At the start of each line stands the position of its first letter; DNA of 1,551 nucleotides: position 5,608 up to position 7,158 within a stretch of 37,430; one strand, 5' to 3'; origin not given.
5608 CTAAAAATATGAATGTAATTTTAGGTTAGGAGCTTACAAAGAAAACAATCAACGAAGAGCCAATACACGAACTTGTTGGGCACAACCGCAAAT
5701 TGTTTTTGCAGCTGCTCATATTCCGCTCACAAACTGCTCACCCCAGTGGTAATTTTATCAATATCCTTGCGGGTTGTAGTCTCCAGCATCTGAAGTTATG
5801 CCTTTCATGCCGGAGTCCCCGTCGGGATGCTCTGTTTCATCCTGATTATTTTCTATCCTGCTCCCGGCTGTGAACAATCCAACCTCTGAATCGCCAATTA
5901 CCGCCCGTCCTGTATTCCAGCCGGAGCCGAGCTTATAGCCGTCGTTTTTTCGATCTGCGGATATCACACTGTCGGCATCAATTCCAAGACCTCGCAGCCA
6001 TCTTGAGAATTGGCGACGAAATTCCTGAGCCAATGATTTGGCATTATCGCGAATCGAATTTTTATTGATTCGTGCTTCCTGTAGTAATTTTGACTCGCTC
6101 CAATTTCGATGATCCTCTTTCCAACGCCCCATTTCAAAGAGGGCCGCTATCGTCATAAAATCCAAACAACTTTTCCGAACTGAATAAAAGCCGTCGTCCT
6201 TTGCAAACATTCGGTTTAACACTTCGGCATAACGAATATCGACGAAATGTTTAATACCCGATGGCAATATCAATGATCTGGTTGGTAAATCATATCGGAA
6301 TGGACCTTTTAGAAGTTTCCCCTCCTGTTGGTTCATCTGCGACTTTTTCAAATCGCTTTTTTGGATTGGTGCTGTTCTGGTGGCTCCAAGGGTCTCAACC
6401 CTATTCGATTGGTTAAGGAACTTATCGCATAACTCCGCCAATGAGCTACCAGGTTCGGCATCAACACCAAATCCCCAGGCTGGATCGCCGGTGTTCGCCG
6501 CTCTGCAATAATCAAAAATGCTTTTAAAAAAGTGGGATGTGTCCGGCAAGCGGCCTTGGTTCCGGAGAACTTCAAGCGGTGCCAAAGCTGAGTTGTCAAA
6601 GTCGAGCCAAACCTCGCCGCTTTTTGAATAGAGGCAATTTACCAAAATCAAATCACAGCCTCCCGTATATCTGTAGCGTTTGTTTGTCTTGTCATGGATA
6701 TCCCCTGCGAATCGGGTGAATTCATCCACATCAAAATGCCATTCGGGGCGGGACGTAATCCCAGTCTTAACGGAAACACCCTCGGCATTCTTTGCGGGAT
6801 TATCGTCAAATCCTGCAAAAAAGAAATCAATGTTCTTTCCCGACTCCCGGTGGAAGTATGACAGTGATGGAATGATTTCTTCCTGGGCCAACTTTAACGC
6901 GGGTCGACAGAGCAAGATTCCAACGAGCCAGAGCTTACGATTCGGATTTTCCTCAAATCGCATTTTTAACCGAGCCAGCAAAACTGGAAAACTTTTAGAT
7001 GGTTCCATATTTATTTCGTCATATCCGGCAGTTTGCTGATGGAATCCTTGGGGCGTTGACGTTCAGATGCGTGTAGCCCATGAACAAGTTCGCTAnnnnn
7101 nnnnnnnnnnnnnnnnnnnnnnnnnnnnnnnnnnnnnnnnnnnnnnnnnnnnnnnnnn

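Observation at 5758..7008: Orphan 416-aa gene in the int-xis cargo position of the integrative element: candidate single-gene defence or control module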

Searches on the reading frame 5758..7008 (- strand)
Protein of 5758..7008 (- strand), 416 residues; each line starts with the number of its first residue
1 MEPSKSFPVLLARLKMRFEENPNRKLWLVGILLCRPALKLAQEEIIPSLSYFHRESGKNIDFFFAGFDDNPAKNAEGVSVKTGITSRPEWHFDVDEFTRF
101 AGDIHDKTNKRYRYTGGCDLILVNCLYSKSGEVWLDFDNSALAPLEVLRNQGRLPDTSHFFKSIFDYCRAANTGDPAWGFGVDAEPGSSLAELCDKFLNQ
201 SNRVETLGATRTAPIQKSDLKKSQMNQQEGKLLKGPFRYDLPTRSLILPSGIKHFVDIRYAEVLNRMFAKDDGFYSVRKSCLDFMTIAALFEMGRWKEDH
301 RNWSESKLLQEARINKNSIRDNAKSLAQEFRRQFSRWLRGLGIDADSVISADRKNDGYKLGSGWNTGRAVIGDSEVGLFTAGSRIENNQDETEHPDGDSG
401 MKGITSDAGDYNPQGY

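Call 4: search_protein_families(library=pfam, proteins=[window:5758-7008:-], max_evalue=1)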
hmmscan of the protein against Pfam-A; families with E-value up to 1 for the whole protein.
window:5758-7008:- (416 aa): 0 families

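Call 5: search_protein_families(library=padloc, proteins=[window:5758-7008:-], max_evalue=1)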
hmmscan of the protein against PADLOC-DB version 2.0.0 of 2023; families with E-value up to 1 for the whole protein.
window:5758-7008:- (416 aa): 0 families

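Call 6: search_protein_families(library=ncbifam, proteins=[window:5758-7008:-], max_evalue=1)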
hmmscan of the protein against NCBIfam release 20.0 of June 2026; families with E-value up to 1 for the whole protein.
window:5758-7008:- (416 aa): 0 families

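Call 7: search_protein_families(library=phrogs, proteins=[window:5758-7008:-], max_evalue=0.1)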
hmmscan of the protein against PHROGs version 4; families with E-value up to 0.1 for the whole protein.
window:5758-7008:- (416 aa): 0 families

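Call 8: find_homologous_proteins(query=window:5758-7008:-, max_evalue=0.001)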
Query window:5758-7008:- (416 aa): 7 proteins with E <= 0.001 among 4382 candidates.
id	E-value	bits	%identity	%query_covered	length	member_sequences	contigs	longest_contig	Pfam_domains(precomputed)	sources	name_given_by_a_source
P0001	8.4e-276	932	100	96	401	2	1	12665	-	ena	-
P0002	7.7e-212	722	86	86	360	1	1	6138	-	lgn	-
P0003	2.0e-209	714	75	100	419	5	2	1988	-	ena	-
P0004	6.4e-190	649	69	100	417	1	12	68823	-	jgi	jgi:hypothetical protein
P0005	1.0e-159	550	63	93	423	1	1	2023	-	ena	-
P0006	1.7e-98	348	44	93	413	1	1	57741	-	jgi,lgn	-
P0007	4.4e-26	110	39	40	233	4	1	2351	-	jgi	-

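Call 9: search_solved_structures(query=window:5758-7008:-, max_evalue=10)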
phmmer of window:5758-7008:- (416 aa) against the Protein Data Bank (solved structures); distinct sequences matched with E-value up to 10: 0.

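Call 12: find_encoding_contigs(protein=P0004, flank=10000, max_places=4)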
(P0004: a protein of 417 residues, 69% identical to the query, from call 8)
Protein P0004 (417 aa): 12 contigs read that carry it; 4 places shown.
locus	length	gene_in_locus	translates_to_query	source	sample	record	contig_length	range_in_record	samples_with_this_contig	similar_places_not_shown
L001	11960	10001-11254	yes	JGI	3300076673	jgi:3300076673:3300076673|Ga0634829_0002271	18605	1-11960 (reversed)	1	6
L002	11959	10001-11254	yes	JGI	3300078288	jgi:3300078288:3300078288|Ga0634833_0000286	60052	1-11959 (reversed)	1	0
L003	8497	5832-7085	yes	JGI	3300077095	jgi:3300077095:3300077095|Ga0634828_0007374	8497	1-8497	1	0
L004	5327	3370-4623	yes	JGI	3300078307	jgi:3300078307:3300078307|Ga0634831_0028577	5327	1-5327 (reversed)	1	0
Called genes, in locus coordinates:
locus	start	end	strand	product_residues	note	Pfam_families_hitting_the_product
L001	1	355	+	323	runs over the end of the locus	PF01073:3Beta_HSD, PF01370:Epimerase, PF02719:Polysacc_synt_2, PF04321:RmlD_sub_bind, PF05368:NmrA (weak), PF13460:NAD_binding_10, PF16363:GDP_Man_Dehyd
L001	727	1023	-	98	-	-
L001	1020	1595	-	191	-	-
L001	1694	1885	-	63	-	-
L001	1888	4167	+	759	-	PF08487:VIT, PF00092:VWA, PF13519:VWA_2, PF13768:VWA_3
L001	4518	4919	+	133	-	PF04519:Bactofilin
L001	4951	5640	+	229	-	PF04519:Bactofilin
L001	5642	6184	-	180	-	PF08534:Redoxin, PF00578:AhpC-TSA, PF00085:Thioredoxin, PF13905:Thioredoxin_8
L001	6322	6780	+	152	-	PF19571:ACT_8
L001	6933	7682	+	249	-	PF00106:adh_short, PF08659:KR, PF23441:SDR (weak), PF13561:adh_short_C2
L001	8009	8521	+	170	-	PF20205:DUF6567 (weak)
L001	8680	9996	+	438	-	PF00589:Phage_integrase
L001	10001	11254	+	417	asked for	-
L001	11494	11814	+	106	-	-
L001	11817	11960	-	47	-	?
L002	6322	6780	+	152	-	PF19571:ACT_8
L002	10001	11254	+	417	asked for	-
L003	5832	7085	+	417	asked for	-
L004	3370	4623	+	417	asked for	-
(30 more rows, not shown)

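Call 13: find_encoding_contigs(protein=P0006, flank=10000, max_places=3)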
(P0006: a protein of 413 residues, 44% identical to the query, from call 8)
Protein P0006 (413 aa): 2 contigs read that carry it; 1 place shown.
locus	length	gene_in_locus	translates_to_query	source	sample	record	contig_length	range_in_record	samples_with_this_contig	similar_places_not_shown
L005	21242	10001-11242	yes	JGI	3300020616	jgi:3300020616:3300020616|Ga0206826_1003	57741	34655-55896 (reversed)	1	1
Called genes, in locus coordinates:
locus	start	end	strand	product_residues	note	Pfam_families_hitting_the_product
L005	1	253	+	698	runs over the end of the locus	?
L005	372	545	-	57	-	-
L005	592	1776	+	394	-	PF04055:Radical_SAM, PF06968:BATS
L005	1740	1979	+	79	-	PF02597:ThiS (weak)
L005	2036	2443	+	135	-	PF07578:LAB_N, PF12773:DZR (weak), PF13240:Zn_Ribbon_1, PF13248:Zn_ribbon_3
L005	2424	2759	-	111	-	-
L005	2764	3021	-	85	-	-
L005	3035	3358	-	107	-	-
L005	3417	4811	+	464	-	PF00753:Lactamase_B, PF12706:Lactamase_B_2 (faint), PF16661:Lactamase_B_6, PF10996:Beta-Casp, PF07521:RMMBL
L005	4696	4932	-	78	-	-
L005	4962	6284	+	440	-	PF08448:PAS_4, PF13426:PAS_9 (weak), PF00512:HisKA, PF02518:HATPase_c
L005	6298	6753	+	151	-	PF00072:Response_reg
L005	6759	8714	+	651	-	PF00072:Response_reg, PF00989:PAS, PF13188:PAS_8 (weak), PF08448:PAS_4, PF00512:HisKA, PF02518:HATPase_c, PF00072:Response_reg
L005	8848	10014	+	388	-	PF13102:Phage_int_SAM_5 (weak), PF00589:Phage_integrase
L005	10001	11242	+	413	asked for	-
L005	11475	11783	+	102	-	-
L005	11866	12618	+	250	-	-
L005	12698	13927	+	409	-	PF04055:Radical_SAM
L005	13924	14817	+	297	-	-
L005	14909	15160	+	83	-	-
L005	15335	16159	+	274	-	-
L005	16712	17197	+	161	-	-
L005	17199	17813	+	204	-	-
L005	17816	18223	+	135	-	-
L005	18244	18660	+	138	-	-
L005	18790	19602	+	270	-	-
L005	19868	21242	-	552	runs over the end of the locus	-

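Call 21: find_related_loci(query=A1, collection=genome_contigs, flank=10000)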
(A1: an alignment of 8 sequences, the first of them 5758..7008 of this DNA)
Query A1 (416 aa) in genome_contigs; peptide patterns used: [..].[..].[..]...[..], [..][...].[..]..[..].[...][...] (x = any residue, [..] = any of these).
34 stretches matched a pattern; 3 encode a relative of the query (tblastn E <= 1e-3); 3 distinct loci.
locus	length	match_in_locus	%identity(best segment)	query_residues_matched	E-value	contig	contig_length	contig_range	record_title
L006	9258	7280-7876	35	1-193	2e-30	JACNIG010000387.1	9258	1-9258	MAG: Candidatus Desulfatibia vada NIOZ-UU_NODE_9355_length_9258_cov_34.0827, whole genome shotgun sequence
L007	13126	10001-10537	33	1-180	2e-29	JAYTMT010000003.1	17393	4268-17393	MAG: Polaromonas sp. isolate GFS_3817 GFS_3817_2, whole genome shotgun sequence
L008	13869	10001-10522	35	14-187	1e-27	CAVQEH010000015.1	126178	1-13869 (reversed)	MAG: uncultured Ignavibacteria bacterium isolate MFD02416.bin.1.320 genome assembly, contig: contig_9677, whole genome s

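Call 22: find_encoding_contigs(protein=P0007, flank=10000, max_places=4)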
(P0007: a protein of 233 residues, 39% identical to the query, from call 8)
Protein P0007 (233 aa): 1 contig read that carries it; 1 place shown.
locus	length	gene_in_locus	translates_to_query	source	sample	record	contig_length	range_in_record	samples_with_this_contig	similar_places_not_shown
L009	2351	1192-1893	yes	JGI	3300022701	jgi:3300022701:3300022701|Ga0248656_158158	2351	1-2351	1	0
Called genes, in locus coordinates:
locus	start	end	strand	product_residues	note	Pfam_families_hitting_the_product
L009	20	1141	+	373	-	PF00344:SecY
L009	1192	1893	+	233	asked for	-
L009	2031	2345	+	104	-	-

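Call 23: find_encoding_contigs(protein=P0001, flank=10000, max_places=3)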
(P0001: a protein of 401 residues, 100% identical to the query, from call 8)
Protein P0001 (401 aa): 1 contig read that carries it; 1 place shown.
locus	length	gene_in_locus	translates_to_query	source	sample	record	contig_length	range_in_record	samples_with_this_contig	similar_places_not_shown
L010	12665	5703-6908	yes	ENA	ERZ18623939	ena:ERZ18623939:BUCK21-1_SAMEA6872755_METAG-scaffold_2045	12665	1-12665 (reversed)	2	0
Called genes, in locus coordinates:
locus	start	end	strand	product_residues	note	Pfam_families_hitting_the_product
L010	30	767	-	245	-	PF13489:Methyltransf_23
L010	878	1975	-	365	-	PF01075:Glyco_transf_9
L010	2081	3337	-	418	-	PF00005:ABC_tran, PF13304:AAA_21 (faint), PF14524:Wzt_C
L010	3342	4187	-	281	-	PF01061:ABC2_membrane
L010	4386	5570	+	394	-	PF13102:Phage_int_SAM_5 (weak), PF00589:Phage_integrase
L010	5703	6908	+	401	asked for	-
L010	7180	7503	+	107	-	-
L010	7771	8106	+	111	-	-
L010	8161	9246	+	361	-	PF13481:AAA_25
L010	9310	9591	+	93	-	-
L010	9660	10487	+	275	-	-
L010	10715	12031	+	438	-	PF01435:Peptidase_M48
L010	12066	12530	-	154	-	-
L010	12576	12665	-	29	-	?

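Call 24: search_protein_representatives(protein=window:5758-7008:-)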
Query: 416 residues. Proteins with E-value up to 0.001 (for the whole library): 522; up to 1e-10: 218; up to 1e-30: 7. The best 150 are listed.
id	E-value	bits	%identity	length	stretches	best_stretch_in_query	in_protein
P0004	2.1e-190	649.4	69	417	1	1-416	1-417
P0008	5.5e-100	351.5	45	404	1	1-387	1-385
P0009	3.7e-94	332.3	78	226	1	1-180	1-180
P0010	2.2e-62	227.6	47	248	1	1-248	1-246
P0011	3.0e-60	220.6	67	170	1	256-414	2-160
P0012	1.4e-58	215.1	40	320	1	30-350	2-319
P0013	9.9e-41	156.3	62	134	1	1-113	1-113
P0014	2.7e-30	122.0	39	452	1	208-380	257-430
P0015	2.4e-28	115.5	42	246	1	10-175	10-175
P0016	1.1e-27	113.3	36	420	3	27-200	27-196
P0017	5.5e-26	107.8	38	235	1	1-180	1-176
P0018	9.2e-26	107.0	41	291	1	225-385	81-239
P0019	1.7e-24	102.8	37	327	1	230-406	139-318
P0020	6.1e-24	101.0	36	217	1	26-182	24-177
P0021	6.2e-24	101.0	38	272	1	30-183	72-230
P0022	6.9e-24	100.8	36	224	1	3-181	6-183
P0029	8.1e-22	94.0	39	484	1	231-393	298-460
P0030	9.2e-22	93.8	37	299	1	26-193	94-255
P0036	2.8e-21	92.2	35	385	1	209-398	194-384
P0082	2.6e-17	79.2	33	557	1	19-177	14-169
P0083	4.4e-17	78.4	35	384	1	27-181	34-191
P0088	8.6e-17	77.5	33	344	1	7-170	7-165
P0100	1.2e-15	73.7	33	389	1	11-180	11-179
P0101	1.3e-15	73.5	32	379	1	227-385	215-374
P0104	1.5e-15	73.3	30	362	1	18-190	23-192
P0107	2.9e-15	72.4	38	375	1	21-170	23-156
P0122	1.4e-14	70.2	37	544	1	216-379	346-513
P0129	2.1e-14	69.6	36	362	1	239-379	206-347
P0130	2.3e-14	69.4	43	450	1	237-380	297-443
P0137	4.4e-14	68.5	32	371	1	216-380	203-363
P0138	4.6e-14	68.5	31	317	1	3-180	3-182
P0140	8.8e-14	67.5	35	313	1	25-176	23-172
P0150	1.8e-13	66.5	30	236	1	23-192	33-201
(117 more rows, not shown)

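Call 26: search_protein_families(library=pfam, proteins=[P0014, P0029, P0122, P0130, P0036, P0101, P0129, P0137, P0019, P0018], max_evalue=0.1)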
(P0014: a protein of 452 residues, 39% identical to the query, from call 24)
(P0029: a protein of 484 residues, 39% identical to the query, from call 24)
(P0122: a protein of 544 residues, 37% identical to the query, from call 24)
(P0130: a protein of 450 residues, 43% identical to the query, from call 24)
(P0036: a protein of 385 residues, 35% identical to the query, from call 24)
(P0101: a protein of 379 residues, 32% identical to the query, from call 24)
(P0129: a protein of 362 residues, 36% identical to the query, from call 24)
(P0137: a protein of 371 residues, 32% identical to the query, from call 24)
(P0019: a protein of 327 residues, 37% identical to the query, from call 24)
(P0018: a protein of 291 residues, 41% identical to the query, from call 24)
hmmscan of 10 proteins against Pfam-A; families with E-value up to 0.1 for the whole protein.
P0014 (452 aa): 0 families

P0029 (484 aa): 0 families

P0122 (544 aa): 1 family
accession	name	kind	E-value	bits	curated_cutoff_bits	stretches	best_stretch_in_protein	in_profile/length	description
PF03259.23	Robl_LC7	-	0.039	14.1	23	1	445-484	41-80/91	Roadblock/LC7 domain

P0130 (450 aa): 1 family
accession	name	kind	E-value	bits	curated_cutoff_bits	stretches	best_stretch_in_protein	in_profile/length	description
PF22535.1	DUF7003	-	0.025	14.9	27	1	39-150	64-169/221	Family of unknown function (DUF7003)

P0036 (385 aa): 0 families

P0101 (379 aa): 0 families

P0129 (362 aa): 0 families

P0137 (371 aa): 0 families

P0019 (327 aa): 2 families
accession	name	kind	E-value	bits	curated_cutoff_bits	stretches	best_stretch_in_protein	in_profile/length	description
PF25601.1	AAA_lid_14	-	1.2e-08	35.1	27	1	35-107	1-70/87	AAA+ ATPase lid domain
PF00288.32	GHMP_kinases_N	-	0.069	13.8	22.3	0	172-212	22-62/87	GHMP kinases N terminal domain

P0018 (291 aa): 0 families

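Call 27: search_protein_families(library=pfam, proteins=[P0016, P0082, P0083, P0088, P0100, P0104, P0107, P0138, P0140, P0030], max_evalue=0.1)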
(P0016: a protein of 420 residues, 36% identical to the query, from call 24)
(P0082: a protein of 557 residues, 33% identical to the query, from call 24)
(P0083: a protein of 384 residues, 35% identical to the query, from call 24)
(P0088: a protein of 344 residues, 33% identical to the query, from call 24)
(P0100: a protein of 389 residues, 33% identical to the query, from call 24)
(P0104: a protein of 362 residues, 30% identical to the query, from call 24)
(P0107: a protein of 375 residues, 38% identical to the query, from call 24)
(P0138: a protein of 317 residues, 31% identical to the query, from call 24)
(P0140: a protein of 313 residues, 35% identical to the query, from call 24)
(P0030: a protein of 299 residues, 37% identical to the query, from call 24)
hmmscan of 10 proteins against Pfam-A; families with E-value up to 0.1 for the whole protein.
P0016 (420 aa): 0 families

P0082 (557 aa): 2 families
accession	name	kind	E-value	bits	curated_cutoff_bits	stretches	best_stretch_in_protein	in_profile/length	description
PF12770.12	CHAT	-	3.1e-07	30.6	24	1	247-359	132-259/289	CHAT domain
PF25197.1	DPC4_N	-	0.016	15.4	27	1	433-453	5-24/35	Diatom pyrenoid component 4 N-terminal motif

P0083 (384 aa): 5 families
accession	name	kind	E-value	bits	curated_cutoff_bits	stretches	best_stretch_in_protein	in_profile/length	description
PF12796.13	Ank_2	-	1.5e-20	73.9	27.3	1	246-333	4-90/90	Ankyrin repeats (3 copies)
PF13637.12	Ank_4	-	1.7e-18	66.7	22.7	3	281-322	8-49/50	Ankyrin repeats (many copies)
PF00023.36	Ank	-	2.7e-17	62.3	21.1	2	269-301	1-33/33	Ankyrin repeat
PF13857.12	Ank_5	-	3.6e-15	56.3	27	2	289-343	1-56/56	Ankyrin repeats (many copies)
PF13606.12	Ank_3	-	1.1e-12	47.2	22.3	2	269-295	1-27/30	Ankyrin repeat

P0088 (344 aa): 0 families

P0100 (389 aa): 0 families

P0104 (362 aa): 0 families

P0107 (375 aa): 0 families

P0138 (317 aa): 0 families

P0140 (313 aa): 0 families

P0030 (299 aa): 0 families

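Call 29: predict_structure(alignment_id=A1)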
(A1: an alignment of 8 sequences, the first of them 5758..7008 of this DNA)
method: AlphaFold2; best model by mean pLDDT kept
length: 416 residues; sequences in the alignment: 8
mean_pLDDT: 60.7   pTM: 0.40
mean pLDDT of the five models: 60.7, 60.6, 58.4, 55.2, 49.6
residues with pLDDT >= 90: 54; 70-90: 95; 50-70: 143; < 50: 124
segments of 3 or more residues with pLDDT < 50: 68-89, 149-156, 173-182, 199-229, 366-416
pLDDT, mean of each block of 10 residues (from residue 1): 62 71 60 65 62 62 55 31 36 68 77 66 71 71 59 48 63 41 52 57 28 28 35 71 70 80 81 55 90 93 90 92 94 89 83 82 53 38 24 28 24 32
secondary structure, 60 per line:
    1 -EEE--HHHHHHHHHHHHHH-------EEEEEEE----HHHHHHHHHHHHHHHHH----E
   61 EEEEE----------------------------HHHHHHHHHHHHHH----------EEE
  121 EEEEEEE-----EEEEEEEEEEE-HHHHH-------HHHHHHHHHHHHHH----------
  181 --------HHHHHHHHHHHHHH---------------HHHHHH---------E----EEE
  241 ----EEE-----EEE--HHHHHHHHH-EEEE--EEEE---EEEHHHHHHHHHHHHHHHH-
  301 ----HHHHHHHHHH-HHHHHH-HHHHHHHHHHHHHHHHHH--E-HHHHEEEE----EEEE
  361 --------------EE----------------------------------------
elements in order: E2-4 H7-20 E28-34 H39-55 E60-65 H94-107 E118-127 E133-143 H145-149 H157-170 H189-202 H218-223 E238-240 E245-247 E253-255 H258-266 E268-271 E274-277 E281-283 H284-299 H305-314 H316-321 H323-340 H345-348 E349-352 E357-360

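Call 32: fold_search(model_id=the predicted structure, library=pdb)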
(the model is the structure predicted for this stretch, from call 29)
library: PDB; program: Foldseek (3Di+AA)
matches with E <= 10: 817; with E <= 0.001: 0
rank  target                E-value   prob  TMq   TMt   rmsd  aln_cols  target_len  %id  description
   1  2gzy_MODEL_1_A        9.8e-02  0.82  0.17  0.54   6.0       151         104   14  solution structures of the reduced form of thioredoxin from Bacillus subtilis (released 2007-02-13)
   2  1ep8_A                1.2e-01  0.89  0.18  0.53   4.3       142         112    9  CRYSTAL STRUCTURE OF A MUTATED THIOREDOXIN, D30A, FROM CHLAMYDOMONAS REINHARDTII (released 2001-12-12)
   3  4nwy_B                1.2e-01  0.85  0.20  0.56   6.4       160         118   10  Crystal structure of the b' domain of human protein disulfide isomerase-like protein of the testis (PDILT) (released 2014-04-02)
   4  4oo4_A                1.3e-01  0.89  0.18  0.57   4.2       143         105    8  Crystal Structure of Human Thioredoxin Mutant (released 2014-02-12)
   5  2ipa_MODEL_1_A        1.3e-01  0.54  0.14  0.44   7.2       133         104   16  solution structure of Trx-ArsC complex (released 2007-02-13)
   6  5dbq_A                1.4e-01  0.80  0.18  0.56   5.4       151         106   15  Crystal structure of insect thioredoxin at 1.95 Angstroms (released 2016-08-24)
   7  1m7t_MODEL_1_A        1.6e-01  0.63  0.16  0.50   7.0       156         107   16  Solution Structure and Dynamics of the Human-Escherichia coli Thioredoxin Chimera: Insights into Thermodynamic (released 2002-09-25)
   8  3f3q                  2.2e-01  0.80  0.17  0.53   5.0       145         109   13  Crystal structure of the oxidised form of thioredoxin 1 from saccharomyces cerevisiae (released 2009-10-20)
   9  3f3r_B                2.3e-01  0.75  0.18  0.59   5.4       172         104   14  Crystal structure of yeast Thioredoxin1-glutathione mixed disulfide complex (released 2009-10-20)
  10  3cyn_C                2.3e-01  0.23  0.15  0.29  10.8       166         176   16  The structure of human GPX8 (released 2008-08-12)
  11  6q6u_B                2.5e-01  0.69  0.17  0.53   4.6       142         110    8  Crystal structure of C39S mutant of thioredoxin h1 from Chlamydomonas reinhardtii (released 2019-01-16)
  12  5jy5_A                2.8e-01  0.80  0.20  0.65   4.5       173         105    9  Crystal structure of Thioredoxin 1 from Cryptococcus neoformans at 1.8 Angstroms resolution (released 2017-06-07)
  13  4nwy_A                2.8e-01  0.51  0.18  0.46   7.5       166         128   10  Crystal structure of the b' domain of human protein disulfide isomerase-like protein of the testis (PDILT) (released 2014-04-02)
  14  3qd9_A                2.9e-01  0.28  0.18  0.19  19.6       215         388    6  C72S/C353S mutant of Trypanosoma brucei QSOX containing an interdomain disulfide (released 2012-05-30)
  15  3aps_A                3.1e-01  0.66  0.18  0.54   6.1       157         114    8  Crystal structure of Trx4 domain of ERdj5 (released 2011-04-20)
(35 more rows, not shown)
